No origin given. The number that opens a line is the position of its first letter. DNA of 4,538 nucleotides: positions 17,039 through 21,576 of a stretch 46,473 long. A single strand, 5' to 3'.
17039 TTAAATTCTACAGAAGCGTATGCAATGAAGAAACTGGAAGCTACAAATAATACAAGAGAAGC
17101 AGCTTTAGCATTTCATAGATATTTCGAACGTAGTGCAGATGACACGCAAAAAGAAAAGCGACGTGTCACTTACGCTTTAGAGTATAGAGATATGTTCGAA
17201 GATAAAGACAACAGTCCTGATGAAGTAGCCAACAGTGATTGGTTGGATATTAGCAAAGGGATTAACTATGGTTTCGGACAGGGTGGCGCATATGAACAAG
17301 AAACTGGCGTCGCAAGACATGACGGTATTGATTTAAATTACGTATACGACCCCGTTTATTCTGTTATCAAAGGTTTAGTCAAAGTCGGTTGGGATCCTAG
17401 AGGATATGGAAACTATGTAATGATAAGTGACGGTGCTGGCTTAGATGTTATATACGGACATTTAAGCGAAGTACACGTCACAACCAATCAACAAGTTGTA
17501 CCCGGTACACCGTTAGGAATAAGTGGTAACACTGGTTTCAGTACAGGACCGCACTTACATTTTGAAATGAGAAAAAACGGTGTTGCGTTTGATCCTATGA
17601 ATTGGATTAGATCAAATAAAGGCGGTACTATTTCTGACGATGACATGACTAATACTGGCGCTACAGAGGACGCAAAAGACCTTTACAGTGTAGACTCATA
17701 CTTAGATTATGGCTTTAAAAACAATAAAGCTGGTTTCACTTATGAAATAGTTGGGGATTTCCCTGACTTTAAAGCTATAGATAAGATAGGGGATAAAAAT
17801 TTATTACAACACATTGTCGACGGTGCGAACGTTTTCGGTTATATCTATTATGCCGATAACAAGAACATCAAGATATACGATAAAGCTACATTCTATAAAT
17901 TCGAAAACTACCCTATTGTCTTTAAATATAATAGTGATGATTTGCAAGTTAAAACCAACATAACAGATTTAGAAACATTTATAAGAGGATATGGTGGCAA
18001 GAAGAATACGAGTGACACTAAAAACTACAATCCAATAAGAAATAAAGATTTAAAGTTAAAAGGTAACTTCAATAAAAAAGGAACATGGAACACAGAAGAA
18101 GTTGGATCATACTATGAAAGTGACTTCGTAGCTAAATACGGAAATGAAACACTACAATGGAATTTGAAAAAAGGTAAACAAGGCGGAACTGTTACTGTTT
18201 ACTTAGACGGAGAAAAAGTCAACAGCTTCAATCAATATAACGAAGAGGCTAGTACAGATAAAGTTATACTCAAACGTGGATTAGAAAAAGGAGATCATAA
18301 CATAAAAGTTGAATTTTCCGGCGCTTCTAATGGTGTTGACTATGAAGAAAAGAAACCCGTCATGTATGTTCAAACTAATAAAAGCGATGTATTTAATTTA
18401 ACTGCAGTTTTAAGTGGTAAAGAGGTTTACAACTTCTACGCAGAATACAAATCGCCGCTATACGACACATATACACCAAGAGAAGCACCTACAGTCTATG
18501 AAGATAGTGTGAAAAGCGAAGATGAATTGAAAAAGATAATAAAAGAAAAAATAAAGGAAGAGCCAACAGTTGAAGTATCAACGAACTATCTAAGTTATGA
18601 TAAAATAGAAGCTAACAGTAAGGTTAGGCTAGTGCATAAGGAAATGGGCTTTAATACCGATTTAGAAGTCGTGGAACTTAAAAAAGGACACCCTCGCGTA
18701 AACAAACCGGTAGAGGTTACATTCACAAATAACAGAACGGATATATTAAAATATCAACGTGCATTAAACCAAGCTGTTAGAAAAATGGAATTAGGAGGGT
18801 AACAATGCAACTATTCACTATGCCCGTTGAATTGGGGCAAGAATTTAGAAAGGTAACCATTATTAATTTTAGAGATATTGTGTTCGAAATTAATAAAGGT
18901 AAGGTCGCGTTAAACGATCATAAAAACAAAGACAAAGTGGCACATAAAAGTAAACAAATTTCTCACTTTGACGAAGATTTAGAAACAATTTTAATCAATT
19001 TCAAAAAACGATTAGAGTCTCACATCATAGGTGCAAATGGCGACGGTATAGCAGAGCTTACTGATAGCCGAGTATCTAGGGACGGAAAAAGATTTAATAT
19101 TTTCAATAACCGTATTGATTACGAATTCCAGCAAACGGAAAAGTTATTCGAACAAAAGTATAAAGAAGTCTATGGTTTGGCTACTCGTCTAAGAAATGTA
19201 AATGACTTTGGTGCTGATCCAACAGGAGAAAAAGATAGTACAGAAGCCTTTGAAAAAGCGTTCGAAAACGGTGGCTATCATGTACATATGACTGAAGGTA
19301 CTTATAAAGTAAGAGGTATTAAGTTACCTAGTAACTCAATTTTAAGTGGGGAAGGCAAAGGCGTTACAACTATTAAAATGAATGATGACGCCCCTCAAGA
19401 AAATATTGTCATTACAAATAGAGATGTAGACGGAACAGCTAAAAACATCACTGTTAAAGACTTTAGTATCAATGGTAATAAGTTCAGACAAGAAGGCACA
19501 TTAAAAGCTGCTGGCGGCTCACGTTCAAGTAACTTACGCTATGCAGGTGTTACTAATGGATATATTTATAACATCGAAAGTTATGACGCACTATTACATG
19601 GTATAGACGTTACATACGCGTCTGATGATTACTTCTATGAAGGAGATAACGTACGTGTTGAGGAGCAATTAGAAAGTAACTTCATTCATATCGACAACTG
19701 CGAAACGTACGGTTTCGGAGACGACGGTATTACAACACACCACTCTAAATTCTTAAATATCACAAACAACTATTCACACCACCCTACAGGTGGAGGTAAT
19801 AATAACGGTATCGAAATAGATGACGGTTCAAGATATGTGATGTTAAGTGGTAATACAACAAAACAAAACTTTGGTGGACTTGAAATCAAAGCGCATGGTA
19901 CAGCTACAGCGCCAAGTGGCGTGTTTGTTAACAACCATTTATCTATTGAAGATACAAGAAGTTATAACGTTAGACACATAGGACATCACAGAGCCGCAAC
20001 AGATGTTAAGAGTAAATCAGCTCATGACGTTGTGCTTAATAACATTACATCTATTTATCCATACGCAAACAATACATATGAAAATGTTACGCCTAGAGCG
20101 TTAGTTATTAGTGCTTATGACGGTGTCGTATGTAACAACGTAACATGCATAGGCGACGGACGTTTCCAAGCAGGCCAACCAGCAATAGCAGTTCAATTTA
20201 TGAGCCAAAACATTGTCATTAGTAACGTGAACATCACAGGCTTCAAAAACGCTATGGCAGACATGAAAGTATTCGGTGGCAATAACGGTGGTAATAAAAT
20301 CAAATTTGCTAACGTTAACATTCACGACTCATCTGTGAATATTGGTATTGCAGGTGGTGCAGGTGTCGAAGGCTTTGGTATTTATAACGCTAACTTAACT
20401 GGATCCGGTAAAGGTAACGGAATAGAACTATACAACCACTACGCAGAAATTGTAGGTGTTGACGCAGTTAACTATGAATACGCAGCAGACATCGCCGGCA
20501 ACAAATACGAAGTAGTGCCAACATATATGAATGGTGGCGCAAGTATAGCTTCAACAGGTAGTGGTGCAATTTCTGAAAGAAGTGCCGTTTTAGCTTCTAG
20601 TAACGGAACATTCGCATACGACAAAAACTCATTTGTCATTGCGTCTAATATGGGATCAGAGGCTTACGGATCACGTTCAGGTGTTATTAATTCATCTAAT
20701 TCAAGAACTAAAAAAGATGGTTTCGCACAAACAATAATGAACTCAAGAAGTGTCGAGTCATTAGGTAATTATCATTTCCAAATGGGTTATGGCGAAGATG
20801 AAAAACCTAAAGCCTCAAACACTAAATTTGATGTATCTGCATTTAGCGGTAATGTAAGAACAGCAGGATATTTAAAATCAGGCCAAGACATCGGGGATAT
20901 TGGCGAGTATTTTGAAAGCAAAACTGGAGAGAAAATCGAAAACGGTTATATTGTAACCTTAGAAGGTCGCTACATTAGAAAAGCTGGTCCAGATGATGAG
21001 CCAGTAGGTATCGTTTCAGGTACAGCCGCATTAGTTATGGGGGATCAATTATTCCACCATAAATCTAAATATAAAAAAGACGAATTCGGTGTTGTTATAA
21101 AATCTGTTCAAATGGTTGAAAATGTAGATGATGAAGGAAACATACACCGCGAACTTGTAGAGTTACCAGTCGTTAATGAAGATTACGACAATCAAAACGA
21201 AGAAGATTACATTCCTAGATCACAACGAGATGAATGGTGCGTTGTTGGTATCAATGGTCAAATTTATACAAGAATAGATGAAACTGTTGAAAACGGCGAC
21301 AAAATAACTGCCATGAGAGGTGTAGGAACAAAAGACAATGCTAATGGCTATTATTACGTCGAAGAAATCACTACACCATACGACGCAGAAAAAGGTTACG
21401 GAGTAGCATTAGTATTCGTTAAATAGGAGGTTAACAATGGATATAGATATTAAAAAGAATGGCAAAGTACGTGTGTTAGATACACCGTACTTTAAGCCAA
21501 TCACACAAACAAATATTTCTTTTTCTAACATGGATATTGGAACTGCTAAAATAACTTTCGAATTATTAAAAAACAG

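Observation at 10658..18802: Four tail-borne peptidoglycan-hydrolase domains, with a duplicated M23 module shared between tape measure and Tal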

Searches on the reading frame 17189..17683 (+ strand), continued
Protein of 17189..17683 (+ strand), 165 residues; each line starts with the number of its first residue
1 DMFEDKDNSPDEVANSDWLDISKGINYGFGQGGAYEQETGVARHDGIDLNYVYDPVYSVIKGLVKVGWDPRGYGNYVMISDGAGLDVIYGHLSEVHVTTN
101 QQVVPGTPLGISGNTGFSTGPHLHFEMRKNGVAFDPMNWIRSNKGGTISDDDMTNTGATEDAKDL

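Call 33: search_solved_structures(query=window:17189-17683:+, max_evalue=0.00001, show_alignments=2)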
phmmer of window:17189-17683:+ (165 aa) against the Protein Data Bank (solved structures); distinct sequences matched with E-value up to 0.00001: 36.
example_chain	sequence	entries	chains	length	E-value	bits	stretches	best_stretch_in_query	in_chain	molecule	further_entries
9gy1_A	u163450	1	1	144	2.4e-18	69.7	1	43-142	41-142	Peptidase, M23 family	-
5j1l_A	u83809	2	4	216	4.1e-17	65.7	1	43-143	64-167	ToxR-activated gene (TagE)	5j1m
6jmx_A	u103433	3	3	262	2e-15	60.2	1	22-141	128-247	Peptidase M23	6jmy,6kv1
6jn0_A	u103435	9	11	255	4.6e-14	55.8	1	22-141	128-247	Peptidase M23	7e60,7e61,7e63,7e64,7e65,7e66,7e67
6jn1_A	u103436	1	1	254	4.6e-14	55.8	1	22-141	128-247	Peptidase M23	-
6jn7_A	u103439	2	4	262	4.7e-14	55.7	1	22-141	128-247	Peptidase M23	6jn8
6jmz_A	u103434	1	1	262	4.7e-14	55.7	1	22-141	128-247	Peptidase M23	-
6ue4_A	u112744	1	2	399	9.6e-13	51.5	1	39-139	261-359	ShyA endopeptidase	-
6u2a_A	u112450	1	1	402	9.7e-13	51.4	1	39-139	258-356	ShyA endopeptidase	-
4qp5_A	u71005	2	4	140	2.4e-12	50.2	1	17-142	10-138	Lysostaphin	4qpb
3slu_A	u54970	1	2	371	3.1e-12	49.8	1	44-138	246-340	M23 peptidase domain protein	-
6muk_A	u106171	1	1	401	3.5e-12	49.6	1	44-138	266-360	Peptidase M23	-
5nmy_A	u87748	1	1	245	5.3e-12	49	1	18-150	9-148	Lysostaphin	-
4lxc_A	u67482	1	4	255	5.5e-12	49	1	17-150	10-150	Lysostaphin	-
6rk4_A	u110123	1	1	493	1.4e-11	47.7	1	17-149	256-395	Lysostaphin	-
2b0p_A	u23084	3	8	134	3.2e-11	46.5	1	34-142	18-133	Glycyl-glycine endopeptidase lytM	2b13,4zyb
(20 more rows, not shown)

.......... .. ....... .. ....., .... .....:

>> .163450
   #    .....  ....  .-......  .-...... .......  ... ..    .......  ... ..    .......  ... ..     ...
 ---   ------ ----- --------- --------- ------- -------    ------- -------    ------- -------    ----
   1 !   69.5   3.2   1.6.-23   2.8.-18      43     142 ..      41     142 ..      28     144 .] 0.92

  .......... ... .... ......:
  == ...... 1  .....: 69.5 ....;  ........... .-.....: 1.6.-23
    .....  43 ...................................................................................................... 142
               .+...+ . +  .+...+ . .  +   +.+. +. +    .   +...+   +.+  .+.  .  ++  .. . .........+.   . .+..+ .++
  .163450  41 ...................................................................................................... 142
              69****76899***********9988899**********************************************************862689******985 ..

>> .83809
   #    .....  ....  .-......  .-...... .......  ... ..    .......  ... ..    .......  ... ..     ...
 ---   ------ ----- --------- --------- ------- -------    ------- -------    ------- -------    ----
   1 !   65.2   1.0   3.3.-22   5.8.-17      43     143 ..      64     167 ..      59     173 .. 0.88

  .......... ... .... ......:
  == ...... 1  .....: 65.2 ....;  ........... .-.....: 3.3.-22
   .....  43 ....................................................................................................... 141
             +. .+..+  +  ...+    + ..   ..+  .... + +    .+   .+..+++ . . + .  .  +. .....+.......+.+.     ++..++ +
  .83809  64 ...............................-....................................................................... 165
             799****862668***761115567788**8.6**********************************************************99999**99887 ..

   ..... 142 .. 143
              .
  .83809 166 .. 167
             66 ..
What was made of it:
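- Checked: Lysostaphin's catalytic domain (4qp5, residues 10-138 of 140) aligns to Tal aa 297-422 (call 33).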

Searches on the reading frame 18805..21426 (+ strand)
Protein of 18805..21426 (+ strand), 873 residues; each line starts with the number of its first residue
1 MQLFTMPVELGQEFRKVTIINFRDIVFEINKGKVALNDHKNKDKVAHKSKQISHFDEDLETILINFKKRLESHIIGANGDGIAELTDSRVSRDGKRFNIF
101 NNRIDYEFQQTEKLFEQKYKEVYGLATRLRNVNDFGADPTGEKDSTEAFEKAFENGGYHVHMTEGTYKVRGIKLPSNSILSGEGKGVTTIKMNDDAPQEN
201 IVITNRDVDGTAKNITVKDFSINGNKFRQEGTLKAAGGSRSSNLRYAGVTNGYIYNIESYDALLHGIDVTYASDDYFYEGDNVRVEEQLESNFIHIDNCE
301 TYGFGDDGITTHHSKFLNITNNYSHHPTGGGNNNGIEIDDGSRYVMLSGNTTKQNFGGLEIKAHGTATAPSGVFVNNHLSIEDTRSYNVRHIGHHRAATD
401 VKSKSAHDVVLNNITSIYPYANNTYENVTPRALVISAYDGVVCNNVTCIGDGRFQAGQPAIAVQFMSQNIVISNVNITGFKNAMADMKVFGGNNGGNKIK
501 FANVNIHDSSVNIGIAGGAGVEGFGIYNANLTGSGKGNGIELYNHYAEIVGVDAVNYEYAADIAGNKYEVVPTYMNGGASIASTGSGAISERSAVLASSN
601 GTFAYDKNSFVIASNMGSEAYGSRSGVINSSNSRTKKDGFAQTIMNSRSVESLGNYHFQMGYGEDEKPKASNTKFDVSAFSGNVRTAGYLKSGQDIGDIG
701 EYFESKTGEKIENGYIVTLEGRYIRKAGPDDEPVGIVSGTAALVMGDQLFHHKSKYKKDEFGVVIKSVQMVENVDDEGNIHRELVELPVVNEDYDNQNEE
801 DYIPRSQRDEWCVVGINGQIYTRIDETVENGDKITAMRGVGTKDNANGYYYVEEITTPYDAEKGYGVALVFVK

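Call 6: search_protein_families(library=pfam, proteins=[window:18805-21426:+], max_evalue=0.01)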
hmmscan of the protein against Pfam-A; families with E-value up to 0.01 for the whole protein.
window:18805-21426:+ (873 aa): 2 families
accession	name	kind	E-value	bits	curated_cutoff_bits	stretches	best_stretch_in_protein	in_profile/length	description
PF11962.13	Peptidase_G2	-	3.9e-58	197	25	1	643-873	3-228/228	Peptidase_G2, IMC autoproteolytic cleavage domain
PF12708.12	Pect-lyase_RHGA_epim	-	1.1e-12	48.6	27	1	130-358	2-211/213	Rhamnogalacturonase A/epimerase, pectate lyase-like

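Call 7: search_protein_families(library=phrogs, proteins=[window:18805-21426:+], max_evalue=0.001)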
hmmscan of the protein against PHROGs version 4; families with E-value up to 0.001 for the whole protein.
window:18805-21426:+ (873 aa): 6 families
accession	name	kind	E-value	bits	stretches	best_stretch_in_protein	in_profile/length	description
phrog_4775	-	connector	0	1205.1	1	6-873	10-874/876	pre-neck appendage protein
phrog_27055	-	unknown function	2.2e-14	55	1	25-155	27-146/147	-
phrog_14029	-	unknown function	4.6e-14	52.2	1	5-115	222-332/1115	-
phrog_16317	-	unknown function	4.9e-11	43.7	1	11-122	14-125/267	-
phrog_4722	-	other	1.3e-09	38.1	1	5-118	6-124/622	zinc carboxypeptidase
phrog_6758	-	unknown function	1.4e-07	31.7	1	33-119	39-126/526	-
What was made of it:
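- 18805..21426 (+): phi29-gp12-like tailspike (pectate-lyase beta-helix plus Peptidase_G2 autoproteolytic chaperone). Outside the finding's enzymes, but part of the same wall-penetration module. Pfam Peptidase_G2 E 3.9e-58 and Pect-lyase E 1e-12; PHROG 4775 pre-neck appendage (calls 6, 7).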

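Call 76: search_protein_families(library=ncbifam, proteins=[window:18805-21426:+], max_evalue=0.001)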
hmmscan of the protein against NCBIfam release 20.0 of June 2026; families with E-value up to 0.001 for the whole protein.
window:18805-21426:+ (873 aa): 0 families
